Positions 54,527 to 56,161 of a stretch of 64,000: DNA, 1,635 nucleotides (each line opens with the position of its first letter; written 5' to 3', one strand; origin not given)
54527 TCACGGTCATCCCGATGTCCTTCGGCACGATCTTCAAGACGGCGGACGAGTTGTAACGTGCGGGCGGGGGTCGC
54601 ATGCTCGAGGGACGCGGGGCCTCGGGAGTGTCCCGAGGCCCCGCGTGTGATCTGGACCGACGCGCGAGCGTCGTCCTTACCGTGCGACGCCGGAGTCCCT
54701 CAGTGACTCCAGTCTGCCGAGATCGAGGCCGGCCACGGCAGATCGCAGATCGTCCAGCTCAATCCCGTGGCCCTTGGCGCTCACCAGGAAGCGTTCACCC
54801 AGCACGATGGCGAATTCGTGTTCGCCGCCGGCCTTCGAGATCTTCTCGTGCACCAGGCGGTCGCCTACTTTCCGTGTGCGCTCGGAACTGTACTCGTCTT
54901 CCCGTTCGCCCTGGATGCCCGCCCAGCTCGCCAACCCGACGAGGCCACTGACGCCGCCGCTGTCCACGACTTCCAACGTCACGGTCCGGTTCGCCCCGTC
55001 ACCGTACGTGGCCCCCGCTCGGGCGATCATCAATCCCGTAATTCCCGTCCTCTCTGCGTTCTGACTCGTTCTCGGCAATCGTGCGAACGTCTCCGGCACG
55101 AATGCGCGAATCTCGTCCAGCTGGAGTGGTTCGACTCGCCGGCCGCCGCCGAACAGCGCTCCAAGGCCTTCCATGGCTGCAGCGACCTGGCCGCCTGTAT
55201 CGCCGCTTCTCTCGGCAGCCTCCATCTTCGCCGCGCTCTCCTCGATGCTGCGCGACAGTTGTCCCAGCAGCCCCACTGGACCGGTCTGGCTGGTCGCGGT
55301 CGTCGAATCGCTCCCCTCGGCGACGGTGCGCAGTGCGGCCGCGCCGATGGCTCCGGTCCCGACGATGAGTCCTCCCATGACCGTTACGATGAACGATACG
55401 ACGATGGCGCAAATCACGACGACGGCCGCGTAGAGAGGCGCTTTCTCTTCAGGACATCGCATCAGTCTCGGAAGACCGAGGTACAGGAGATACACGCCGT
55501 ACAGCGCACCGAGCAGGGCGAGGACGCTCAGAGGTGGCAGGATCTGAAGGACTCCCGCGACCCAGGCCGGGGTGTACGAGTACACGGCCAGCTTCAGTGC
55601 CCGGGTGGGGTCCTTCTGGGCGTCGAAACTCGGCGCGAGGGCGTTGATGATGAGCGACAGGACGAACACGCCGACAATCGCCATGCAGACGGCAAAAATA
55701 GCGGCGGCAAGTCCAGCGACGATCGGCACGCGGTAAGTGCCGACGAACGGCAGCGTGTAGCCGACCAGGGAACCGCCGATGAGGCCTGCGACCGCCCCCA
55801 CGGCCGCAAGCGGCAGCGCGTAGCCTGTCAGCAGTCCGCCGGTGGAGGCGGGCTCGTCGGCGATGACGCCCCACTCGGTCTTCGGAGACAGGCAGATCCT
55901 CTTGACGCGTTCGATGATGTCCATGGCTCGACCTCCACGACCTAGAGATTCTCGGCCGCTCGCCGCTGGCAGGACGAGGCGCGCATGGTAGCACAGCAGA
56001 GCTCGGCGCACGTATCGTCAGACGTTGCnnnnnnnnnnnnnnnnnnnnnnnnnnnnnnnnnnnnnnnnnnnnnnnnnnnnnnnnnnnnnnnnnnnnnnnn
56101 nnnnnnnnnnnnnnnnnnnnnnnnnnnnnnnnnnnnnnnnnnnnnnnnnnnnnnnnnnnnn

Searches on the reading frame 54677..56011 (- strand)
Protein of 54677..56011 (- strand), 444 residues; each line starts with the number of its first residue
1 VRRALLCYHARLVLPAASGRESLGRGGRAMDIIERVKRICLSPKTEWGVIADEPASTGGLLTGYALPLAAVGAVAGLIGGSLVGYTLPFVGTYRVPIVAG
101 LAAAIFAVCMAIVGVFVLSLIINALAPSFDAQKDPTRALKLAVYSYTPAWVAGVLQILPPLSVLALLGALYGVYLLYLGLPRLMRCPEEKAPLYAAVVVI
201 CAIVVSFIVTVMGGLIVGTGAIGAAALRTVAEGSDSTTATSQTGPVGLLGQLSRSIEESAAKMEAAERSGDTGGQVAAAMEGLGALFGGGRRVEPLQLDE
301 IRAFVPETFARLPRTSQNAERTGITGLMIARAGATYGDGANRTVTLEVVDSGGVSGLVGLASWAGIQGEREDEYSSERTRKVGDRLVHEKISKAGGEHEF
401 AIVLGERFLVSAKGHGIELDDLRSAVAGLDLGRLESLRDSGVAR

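Call 3: search_protein_families(library=pfam, proteins=[window:54677-56011:-], max_evalue=0.01)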
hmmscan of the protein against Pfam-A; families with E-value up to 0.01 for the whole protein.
window:54677-56011:- (444 aa): 1 family
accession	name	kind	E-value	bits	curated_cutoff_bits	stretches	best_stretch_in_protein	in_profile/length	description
PF04893.22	Yip1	-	1.4e-20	74.3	28.6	1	40-206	4-170/173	Yip1 domain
